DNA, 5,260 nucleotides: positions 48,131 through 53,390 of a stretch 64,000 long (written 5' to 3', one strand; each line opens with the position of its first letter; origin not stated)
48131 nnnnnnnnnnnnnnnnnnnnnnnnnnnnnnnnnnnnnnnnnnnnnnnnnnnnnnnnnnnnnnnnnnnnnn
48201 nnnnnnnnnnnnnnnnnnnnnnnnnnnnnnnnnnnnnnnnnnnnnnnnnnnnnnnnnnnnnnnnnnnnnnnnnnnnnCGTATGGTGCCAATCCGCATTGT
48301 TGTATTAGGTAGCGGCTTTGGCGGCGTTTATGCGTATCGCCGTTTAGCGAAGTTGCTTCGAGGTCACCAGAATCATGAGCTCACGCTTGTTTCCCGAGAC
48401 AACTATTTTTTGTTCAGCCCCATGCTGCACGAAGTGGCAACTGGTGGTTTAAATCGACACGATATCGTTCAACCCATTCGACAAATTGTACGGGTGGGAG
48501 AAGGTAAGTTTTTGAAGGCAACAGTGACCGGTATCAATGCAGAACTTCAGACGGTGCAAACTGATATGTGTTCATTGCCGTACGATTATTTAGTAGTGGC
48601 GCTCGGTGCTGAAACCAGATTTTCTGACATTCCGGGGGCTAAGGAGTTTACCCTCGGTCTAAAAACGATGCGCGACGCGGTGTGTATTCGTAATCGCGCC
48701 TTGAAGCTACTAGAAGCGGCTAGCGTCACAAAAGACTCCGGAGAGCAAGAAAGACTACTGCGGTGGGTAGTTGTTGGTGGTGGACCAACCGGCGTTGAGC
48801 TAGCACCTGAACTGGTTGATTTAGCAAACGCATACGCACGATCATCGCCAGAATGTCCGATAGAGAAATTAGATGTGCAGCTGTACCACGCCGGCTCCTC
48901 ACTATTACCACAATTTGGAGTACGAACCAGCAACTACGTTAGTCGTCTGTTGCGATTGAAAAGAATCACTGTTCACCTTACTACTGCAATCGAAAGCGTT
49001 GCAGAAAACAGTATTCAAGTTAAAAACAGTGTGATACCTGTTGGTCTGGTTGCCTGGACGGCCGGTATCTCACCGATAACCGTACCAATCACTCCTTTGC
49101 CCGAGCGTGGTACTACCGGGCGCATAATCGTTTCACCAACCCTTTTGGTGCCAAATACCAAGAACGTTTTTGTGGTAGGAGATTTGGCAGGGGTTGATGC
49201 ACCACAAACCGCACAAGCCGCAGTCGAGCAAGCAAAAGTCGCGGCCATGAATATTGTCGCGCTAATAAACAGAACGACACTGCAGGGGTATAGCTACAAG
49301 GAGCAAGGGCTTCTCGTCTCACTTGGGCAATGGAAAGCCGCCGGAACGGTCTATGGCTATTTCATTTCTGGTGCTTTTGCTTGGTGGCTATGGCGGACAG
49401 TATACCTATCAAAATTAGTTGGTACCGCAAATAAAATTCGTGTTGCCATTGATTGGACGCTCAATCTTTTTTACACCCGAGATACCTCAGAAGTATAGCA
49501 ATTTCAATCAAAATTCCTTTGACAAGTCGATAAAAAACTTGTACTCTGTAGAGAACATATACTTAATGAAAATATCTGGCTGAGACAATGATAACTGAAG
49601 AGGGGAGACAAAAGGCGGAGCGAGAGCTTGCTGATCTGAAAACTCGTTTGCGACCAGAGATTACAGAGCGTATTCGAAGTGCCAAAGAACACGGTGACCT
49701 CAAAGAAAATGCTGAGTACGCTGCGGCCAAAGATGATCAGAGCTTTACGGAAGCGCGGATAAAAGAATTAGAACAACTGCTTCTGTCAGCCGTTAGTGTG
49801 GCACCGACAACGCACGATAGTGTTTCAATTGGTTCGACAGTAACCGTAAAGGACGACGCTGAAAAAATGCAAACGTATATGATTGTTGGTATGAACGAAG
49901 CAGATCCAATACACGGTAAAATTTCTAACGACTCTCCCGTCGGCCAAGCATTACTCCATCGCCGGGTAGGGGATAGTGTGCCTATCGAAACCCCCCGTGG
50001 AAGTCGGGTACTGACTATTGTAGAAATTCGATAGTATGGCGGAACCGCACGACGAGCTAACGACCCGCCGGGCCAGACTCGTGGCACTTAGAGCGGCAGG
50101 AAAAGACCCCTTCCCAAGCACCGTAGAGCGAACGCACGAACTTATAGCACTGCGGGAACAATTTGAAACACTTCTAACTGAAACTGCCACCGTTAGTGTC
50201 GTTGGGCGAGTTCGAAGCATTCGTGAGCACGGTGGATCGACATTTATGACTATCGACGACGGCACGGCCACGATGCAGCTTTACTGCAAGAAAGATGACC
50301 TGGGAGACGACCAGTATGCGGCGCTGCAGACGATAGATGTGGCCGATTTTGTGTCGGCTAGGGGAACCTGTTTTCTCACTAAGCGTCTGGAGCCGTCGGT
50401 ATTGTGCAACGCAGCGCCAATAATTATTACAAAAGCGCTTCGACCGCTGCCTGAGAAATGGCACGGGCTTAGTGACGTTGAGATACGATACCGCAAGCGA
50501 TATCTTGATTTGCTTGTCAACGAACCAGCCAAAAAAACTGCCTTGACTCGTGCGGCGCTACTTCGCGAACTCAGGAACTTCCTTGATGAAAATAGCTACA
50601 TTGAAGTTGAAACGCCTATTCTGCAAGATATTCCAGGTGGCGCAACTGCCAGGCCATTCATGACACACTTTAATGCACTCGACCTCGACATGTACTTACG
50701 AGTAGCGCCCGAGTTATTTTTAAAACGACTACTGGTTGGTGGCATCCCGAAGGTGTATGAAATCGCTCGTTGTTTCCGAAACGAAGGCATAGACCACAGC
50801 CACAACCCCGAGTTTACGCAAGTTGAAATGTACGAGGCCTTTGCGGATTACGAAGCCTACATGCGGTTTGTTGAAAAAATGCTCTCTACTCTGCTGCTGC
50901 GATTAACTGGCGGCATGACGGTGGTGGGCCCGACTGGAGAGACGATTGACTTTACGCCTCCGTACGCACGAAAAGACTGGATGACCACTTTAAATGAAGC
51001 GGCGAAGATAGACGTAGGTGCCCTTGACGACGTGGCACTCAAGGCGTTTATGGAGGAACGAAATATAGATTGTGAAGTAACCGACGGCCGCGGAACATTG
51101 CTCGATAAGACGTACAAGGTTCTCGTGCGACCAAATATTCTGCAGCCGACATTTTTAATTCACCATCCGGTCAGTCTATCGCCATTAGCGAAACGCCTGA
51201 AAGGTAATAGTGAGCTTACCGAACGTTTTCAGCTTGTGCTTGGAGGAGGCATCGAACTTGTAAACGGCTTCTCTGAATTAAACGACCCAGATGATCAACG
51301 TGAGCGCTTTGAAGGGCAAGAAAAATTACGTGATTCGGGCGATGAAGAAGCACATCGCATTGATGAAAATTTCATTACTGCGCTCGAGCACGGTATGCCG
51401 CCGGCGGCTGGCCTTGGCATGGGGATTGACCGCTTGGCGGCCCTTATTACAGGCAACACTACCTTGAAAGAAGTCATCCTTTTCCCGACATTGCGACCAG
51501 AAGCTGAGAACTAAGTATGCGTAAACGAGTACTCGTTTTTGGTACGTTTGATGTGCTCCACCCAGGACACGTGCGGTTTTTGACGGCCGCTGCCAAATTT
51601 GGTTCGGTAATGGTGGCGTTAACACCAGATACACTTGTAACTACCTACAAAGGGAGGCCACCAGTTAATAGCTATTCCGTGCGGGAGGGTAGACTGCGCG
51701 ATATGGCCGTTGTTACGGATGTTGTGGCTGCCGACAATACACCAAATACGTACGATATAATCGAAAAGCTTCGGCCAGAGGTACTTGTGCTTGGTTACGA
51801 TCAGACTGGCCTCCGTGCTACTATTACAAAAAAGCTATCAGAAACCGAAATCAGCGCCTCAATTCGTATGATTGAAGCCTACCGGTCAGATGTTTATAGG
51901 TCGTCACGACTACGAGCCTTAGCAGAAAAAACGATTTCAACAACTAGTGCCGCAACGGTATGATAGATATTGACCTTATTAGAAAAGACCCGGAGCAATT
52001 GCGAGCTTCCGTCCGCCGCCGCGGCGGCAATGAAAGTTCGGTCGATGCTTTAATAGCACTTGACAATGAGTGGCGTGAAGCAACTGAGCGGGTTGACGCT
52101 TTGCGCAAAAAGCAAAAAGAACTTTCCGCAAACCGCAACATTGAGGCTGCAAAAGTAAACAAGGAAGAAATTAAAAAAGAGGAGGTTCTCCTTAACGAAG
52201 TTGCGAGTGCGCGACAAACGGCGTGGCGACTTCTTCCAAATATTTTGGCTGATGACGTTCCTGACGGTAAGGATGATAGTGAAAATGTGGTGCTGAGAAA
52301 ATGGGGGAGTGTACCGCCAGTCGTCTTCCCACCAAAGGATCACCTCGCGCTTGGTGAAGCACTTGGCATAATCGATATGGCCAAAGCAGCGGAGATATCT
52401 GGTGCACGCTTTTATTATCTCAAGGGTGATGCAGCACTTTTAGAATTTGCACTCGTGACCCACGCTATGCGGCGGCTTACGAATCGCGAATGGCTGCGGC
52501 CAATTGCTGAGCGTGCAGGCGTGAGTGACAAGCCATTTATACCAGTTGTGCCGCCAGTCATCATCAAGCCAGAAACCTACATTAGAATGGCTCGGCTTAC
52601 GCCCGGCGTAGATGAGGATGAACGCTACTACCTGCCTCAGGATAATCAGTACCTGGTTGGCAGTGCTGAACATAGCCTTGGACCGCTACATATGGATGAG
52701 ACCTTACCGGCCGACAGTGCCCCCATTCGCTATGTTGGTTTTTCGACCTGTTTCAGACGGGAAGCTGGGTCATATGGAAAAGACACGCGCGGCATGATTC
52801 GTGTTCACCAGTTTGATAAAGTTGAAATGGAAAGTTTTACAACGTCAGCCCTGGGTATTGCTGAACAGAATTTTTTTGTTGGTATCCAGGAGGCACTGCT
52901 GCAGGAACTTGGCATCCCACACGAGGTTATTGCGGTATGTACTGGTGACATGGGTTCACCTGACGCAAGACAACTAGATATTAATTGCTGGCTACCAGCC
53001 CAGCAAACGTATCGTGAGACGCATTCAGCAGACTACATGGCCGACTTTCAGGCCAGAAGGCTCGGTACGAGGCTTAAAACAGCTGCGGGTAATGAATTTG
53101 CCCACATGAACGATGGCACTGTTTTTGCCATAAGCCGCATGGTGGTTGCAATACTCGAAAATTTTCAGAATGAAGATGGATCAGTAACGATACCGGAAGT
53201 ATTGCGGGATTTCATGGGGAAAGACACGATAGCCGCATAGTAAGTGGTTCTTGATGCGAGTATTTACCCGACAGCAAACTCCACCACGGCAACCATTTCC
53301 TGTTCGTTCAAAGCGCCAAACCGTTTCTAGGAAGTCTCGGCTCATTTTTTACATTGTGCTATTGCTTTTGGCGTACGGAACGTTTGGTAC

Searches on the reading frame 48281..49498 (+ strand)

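Call 29: search_protein_families(library=pfam, proteins=[window:48281-49498:+], max_evalue=0.00001)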
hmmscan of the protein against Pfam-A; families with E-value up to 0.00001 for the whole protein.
window:48281-49498:+ (405 aa): 3 families
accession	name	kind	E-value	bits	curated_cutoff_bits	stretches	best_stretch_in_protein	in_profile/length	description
PF07992.20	Pyr_redox_2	-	1.3e-36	127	26.1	1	5-318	2-291/291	Pyridine nucleotide-disulphide oxidoreductase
PF00070.33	Pyr_redox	-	7.6e-09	36.4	22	1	161-246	1-72/82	Pyridine nucleotide-disulphide oxidoreductase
PF22366.1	NDH2_C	-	1.6e-08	35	27.7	1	342-401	2-62/62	NDH2 C-terminal domain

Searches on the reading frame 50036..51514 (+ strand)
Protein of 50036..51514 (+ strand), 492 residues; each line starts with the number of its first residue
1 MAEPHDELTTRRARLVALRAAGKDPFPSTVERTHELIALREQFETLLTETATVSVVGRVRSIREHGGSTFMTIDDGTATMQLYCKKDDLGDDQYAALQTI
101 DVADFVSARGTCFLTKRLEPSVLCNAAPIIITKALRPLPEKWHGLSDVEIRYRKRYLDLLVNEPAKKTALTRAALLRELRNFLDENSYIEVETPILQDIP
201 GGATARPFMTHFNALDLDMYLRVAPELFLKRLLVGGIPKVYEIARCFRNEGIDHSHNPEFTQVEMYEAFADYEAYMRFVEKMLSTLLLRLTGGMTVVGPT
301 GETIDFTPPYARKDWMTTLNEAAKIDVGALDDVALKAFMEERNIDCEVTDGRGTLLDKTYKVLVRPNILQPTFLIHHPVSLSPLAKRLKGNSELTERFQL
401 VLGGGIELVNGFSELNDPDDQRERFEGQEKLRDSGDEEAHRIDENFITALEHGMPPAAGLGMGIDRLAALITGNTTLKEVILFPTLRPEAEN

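Call 28: search_protein_families(library=pfam, proteins=[window:50036-51514:+], max_evalue=0.00001)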
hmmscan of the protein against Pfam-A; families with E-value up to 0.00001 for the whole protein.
window:50036-51514:+ (492 aa): 3 families
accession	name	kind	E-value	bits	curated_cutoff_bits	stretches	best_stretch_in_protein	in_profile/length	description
PF00152.25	tRNA-synt_2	-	5.1e-81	272.5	25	1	148-486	2-307/308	tRNA synthetases class II (D, K and N)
PF01336.31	tRNA_anti-codon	-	5.2e-12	46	27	1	53-125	1-70/75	OB-fold nucleic acid binding domain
PF01409.25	tRNA-synt_2d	-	7.3e-07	29.3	19.8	0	239-317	104-180/246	tRNA synthetases class II core domain (F)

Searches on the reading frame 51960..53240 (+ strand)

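Call 28: search_protein_families(library=pfam, proteins=[window:51960-53240:+], max_evalue=0.00001)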
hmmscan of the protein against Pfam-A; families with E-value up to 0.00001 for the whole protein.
window:51960-53240:+ (426 aa): 2 families
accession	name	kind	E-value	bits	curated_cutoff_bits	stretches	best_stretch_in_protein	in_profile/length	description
PF00587.30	tRNA-synt_2b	-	3.8e-24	86.2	29.3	1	228-402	9-179/179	tRNA synthetase class II core domain (G, H, P, S and T)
PF02403.27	Seryl_tRNA_N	-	6.4e-15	55.7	28.2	1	1-73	1-71/108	Seryl-tRNA synthetase N-terminal domain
